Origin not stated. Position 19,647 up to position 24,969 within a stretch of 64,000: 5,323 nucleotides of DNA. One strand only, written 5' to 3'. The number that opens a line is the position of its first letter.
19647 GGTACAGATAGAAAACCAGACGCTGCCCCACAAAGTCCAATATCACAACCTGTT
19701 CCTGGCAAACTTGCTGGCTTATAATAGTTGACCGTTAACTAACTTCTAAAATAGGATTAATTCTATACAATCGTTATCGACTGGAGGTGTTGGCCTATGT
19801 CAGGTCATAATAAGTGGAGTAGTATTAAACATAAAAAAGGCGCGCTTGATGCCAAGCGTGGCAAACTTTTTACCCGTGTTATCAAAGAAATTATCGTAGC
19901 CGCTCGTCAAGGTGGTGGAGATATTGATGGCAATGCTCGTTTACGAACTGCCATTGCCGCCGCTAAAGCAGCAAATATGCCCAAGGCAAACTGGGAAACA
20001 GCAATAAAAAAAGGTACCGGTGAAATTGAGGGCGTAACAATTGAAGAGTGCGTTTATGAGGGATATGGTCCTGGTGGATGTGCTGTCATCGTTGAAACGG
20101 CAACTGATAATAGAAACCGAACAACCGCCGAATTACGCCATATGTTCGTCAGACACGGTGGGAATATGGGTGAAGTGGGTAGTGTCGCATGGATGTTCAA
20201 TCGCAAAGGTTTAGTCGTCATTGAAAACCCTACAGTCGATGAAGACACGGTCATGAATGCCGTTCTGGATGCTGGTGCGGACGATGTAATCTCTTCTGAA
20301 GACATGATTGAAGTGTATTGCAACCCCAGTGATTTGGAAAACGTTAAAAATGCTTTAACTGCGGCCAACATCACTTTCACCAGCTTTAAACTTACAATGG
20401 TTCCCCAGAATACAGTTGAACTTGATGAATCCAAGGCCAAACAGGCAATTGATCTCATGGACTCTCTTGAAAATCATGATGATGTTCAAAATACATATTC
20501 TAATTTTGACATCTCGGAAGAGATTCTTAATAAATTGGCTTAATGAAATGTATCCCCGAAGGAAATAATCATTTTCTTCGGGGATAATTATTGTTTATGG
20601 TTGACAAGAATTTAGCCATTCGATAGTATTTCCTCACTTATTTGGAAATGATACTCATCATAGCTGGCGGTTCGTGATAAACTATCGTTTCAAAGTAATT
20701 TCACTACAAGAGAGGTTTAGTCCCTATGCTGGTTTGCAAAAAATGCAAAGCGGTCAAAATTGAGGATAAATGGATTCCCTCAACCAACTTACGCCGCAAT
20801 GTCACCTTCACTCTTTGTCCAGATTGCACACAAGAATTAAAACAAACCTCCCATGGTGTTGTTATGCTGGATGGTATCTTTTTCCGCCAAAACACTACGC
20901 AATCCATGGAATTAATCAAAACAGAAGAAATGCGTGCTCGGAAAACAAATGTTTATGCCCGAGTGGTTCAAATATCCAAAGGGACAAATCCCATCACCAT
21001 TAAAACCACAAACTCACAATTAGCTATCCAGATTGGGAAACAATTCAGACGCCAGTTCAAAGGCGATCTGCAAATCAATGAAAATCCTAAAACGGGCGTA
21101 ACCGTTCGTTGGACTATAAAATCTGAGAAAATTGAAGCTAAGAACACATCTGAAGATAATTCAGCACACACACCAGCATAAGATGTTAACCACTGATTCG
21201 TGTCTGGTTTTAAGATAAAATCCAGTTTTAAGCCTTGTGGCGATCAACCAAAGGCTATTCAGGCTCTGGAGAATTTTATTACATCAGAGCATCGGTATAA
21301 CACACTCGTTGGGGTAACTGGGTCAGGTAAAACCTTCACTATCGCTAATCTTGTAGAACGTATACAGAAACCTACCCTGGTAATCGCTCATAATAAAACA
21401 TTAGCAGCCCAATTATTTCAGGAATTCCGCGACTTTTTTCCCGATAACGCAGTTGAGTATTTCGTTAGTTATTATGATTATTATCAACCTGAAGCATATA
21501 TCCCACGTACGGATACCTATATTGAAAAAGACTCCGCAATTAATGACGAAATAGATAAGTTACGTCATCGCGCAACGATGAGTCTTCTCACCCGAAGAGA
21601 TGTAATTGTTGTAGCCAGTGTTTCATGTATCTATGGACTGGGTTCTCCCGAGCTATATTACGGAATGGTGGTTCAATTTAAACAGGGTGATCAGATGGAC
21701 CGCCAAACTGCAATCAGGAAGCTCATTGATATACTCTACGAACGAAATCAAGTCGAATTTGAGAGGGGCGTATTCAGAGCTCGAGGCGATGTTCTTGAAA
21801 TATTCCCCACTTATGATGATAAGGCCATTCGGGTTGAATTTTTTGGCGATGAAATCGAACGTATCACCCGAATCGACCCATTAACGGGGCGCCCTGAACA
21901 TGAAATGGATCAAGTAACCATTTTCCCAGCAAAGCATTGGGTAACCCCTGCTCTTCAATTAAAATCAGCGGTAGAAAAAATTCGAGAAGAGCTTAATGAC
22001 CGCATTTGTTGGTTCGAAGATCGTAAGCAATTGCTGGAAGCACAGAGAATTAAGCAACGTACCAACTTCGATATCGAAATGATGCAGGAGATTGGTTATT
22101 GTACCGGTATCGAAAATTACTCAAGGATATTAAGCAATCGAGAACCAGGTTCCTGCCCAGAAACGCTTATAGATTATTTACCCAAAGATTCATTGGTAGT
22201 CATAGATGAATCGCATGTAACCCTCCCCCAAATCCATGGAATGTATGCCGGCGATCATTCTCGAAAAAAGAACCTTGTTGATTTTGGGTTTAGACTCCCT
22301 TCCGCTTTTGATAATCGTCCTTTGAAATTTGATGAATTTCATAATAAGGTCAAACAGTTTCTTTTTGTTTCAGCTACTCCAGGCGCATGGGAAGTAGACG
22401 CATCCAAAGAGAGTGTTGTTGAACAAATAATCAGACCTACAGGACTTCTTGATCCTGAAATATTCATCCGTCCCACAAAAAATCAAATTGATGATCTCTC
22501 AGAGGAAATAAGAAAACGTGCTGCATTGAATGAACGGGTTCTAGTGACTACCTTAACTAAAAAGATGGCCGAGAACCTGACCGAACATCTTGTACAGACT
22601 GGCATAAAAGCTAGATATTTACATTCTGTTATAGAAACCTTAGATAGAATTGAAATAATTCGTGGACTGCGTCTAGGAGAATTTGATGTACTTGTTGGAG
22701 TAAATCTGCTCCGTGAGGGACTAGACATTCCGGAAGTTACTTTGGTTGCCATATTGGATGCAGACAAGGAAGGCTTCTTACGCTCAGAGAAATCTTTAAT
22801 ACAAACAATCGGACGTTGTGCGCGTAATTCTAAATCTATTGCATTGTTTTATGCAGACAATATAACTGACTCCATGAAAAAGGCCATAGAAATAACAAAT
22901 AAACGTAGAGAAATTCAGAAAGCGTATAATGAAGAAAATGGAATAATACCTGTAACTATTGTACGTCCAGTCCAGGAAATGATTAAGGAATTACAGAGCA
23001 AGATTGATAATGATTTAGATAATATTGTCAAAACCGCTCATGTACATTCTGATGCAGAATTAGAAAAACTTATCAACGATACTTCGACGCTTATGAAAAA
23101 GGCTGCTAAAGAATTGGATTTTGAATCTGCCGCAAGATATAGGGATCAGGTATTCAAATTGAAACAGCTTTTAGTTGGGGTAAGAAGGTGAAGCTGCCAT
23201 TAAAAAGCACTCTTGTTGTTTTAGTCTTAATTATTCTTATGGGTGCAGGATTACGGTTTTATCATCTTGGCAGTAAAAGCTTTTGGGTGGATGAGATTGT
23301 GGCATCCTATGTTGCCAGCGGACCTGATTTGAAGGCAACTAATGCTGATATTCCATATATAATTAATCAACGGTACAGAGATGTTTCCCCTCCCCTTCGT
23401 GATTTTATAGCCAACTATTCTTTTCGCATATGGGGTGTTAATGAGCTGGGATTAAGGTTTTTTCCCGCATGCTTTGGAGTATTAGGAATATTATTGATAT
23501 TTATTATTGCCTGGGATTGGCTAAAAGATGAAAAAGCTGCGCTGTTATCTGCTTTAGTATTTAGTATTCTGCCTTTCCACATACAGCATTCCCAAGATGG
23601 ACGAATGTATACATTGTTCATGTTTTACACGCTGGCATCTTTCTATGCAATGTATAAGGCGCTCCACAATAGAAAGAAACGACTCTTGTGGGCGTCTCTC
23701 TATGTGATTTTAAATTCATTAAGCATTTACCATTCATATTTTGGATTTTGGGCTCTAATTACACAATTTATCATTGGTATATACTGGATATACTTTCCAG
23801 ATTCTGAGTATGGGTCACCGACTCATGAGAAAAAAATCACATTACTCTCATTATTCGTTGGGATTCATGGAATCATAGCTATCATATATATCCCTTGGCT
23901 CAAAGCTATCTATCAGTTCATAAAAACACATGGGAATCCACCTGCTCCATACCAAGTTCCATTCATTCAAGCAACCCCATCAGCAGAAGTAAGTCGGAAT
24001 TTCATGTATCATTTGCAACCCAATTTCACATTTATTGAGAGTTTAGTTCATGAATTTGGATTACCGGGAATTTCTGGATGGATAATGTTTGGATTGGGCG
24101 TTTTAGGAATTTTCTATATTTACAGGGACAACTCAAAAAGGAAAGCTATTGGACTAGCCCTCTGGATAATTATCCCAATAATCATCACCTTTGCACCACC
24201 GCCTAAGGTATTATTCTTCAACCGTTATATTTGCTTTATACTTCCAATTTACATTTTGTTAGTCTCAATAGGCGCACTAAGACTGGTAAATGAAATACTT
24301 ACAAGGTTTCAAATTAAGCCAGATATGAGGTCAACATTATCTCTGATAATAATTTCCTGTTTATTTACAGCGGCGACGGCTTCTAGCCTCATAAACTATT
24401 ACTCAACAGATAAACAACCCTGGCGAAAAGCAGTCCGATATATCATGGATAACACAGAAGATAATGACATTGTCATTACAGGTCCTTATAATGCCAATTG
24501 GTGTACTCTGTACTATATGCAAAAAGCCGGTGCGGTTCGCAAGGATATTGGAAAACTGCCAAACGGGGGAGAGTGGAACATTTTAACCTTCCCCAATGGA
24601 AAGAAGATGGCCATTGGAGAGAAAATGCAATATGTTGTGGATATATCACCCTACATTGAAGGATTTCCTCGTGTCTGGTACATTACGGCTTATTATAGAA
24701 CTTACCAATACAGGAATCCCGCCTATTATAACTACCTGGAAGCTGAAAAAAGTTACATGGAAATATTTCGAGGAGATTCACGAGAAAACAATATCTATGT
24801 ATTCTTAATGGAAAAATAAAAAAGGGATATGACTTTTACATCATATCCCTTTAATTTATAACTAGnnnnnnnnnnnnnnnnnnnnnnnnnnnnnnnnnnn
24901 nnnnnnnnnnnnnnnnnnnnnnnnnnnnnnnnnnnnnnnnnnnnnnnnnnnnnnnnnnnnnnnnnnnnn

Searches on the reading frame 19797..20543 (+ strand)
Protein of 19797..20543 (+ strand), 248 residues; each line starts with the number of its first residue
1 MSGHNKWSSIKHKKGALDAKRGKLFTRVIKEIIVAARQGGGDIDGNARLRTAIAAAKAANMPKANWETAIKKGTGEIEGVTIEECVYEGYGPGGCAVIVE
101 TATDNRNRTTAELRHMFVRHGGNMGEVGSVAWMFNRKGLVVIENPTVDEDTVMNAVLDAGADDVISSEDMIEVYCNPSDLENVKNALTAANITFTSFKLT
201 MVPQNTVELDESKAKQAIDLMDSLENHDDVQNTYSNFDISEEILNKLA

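Call 47: search_protein_families(library=pfam, proteins=[window:19797-20543:+], max_evalue=0.00001)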
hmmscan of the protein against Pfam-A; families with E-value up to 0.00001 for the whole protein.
window:19797-20543:+ (248 aa): 2 families
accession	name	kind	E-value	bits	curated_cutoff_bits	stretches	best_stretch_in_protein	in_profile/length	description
PF01709.26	Transcrip_reg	-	3.3e-61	206.1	27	1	83-237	2-160/160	TACO1/YebC second and third domain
PF20772.2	TACO1_YebC_N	-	1.1e-31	109.5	36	1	5-76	1-73/73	TACO1/YebC protein N-terminal domain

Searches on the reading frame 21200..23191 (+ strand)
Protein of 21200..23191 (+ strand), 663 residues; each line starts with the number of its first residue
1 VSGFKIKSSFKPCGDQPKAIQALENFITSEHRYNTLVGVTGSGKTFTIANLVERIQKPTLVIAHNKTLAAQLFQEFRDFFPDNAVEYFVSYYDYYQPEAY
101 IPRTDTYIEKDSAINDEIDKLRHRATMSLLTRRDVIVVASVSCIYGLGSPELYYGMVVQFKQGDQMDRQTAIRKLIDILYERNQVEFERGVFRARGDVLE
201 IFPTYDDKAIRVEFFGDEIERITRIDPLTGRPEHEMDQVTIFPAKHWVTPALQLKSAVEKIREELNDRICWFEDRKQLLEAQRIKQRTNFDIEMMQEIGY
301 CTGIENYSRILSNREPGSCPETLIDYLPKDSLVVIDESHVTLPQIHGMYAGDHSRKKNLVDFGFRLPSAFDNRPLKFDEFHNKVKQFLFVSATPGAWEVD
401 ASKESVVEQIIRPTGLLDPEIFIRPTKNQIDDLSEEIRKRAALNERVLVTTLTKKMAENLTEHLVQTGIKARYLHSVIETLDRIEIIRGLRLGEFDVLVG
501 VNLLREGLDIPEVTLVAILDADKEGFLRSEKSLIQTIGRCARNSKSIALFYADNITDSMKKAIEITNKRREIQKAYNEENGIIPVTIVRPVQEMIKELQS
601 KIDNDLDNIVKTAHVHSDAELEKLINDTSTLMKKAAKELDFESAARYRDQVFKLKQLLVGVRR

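Call 47: search_protein_families(library=pfam, proteins=[window:21200-23191:+], max_evalue=0.00001)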
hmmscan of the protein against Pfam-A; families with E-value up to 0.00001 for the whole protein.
window:21200-23191:+ (663 aa): 7 families
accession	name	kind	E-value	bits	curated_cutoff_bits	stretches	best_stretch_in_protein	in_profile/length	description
PF17757.6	UvrB_inter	-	3e-33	114.2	22.9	1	158-247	1-91/91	UvrB interaction domain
PF12344.14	UvrB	-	9.4e-21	73.8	27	1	550-591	1-42/43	Ultra-violet resistance protein B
PF00271.37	Helicase_C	-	1.5e-18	67.5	23.5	1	430-543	3-109/110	Helicase conserved C-terminal domain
PF04851.21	ResIII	-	3.1e-13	50.4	22.5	1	14-85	6-82/164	Type III restriction enzyme, res subunit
PF02151.25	UVR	-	1.2e-09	38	21.5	1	622-656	1-35/36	UvrB/uvrC motif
PF13604.12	AAA_30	-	1.1e-07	32.3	27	0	21-75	8-65/191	AAA domain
PF00270.35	DEAD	-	3.3e-07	30.6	26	0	20-83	8-72/167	DEAD/DEAH box helicase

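Call 70: find_homologous_proteins(query=window:21200-23188:+, max_evalue=1e-50)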
Query window:21200-23188:+ (663 aa): 8000 proteins with E <= 1e-50 among 8000 candidates; the best 120 are listed.
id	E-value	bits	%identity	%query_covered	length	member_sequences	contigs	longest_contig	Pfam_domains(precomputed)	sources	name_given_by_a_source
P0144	0.0e+0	1469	99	100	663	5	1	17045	PF00270.36,PF02151.26,PF13604.13,PF17757.7,PF00271.38,PF27431.1,PF04851.22,PF12344.15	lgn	-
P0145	0.0e+0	1091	70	100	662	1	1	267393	PF00270.36,PF02151.26,PF17757.7,PF00271.38,PF27431.1,PF04851.22,PF12344.15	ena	-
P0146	0.0e+0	1090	72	100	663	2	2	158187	PF00270.36,PF02151.26,PF17757.7,PF00271.38,PF27431.1,PF04851.22,PF12344.15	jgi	jgi:excinuclease ABC subunit B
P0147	0.0e+0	1089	71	100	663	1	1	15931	PF00270.36,PF02151.26,PF17757.7,PF00271.38,PF27431.1,PF04851.22,PF12344.15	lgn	-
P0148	0.0e+0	1086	72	100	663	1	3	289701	PF00270.36,PF02151.26,PF17757.7,PF00271.38,PF27431.1,PF04851.22,PF12344.15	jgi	jgi:excinuclease ABC subunit B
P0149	0.0e+0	1085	73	100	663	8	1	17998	PF00270.36,PF02151.26,PF17757.7,PF00271.38,PF27431.1,PF04851.22,PF12344.15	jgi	-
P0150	0.0e+0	1078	71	100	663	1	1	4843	PF00270.36,PF02151.26,PF17757.7,PF00271.38,PF27431.1,PF04851.22,PF12344.15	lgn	-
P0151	0.0e+0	1042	69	100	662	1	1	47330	PF00270.36,PF02151.26,PF13604.13,PF17757.7,PF00271.38,PF27431.1,PF04851.22,PF12344.15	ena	-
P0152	6.8e-296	1001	67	100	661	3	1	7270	PF00270.36,PF02151.26,PF17757.7,PF00271.38,PF27431.1,PF04851.22,PF12344.15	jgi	jgi:excinuclease ABC subunit B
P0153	9.7e-293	990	66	100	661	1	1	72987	PF00270.36,PF02151.26,PF17757.7,PF00271.38,PF27431.1,PF04851.22,PF12344.15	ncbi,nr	ncbi:MAG: excinuclease ABC subunit UvrB [bacterium]|nr:excinuclease ABC subunit UvrB [bacterium]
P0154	2.7e-287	972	66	99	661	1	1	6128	PF00270.36,PF02151.26,PF17757.7,PF00271.38,PF27431.1,PF04851.22,PF12344.15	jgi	jgi:excinuclease ABC subunit B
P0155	3.8e-263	893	61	99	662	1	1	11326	PF00270.36,PF02151.26,PF17757.7,PF00271.38,PF27431.1,PF04851.22,PF12344.15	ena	-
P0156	2.0e-262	890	61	100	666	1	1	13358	PF00270.36,PF02151.26,PF17757.7,PF00271.38,PF27431.1,PF04851.22,PF12344.15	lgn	-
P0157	5.7e-262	889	63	99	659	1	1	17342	PF00270.36,PF02151.26,PF13604.13,PF17757.7,PF00271.38,PF27431.1,PF04851.22,PF12344.15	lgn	-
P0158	6.2e-262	889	63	98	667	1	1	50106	PF00270.36,PF02151.26,PF13604.13,PF17757.7,PF00271.38,PF27431.1,PF04851.22,PF12344.15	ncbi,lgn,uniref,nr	ncbi:excinuclease ABC subunit UvrB [Clostridium polynesiense]|uniref:excinuclease ABC subunit UvrB n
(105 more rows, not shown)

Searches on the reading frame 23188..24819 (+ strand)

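Call 47: search_protein_families(library=pfam, proteins=[window:23188-24819:+], max_evalue=0.00001)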
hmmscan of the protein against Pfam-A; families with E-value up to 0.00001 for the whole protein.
window:23188-24819:+ (543 aa): 2 families
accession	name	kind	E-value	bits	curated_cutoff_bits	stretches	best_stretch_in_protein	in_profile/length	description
PF02366.24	PMT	-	1.2e-08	35.3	22.7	1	70-244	65-237/245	Dolichyl-phosphate-mannose-protein mannosyltransferase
PF13231.12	PMT_2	-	1.3e-08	35.7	26.1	1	68-183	3-118/160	Dolichyl-phosphate-mannose-protein mannosyltransferase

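Call 51: search_protein_families(library=ncbifam, proteins=[window:23188-24819:+], max_evalue=0.00001)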
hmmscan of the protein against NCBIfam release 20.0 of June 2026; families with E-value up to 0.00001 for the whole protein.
window:23188-24819:+ (543 aa): 1 family
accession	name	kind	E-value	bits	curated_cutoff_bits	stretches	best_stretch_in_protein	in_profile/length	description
TIGR03663.1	TIGR03663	subfamily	3.7e-08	32.8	126.25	1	11-171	3-153/435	flippase activity-associated protein Agl23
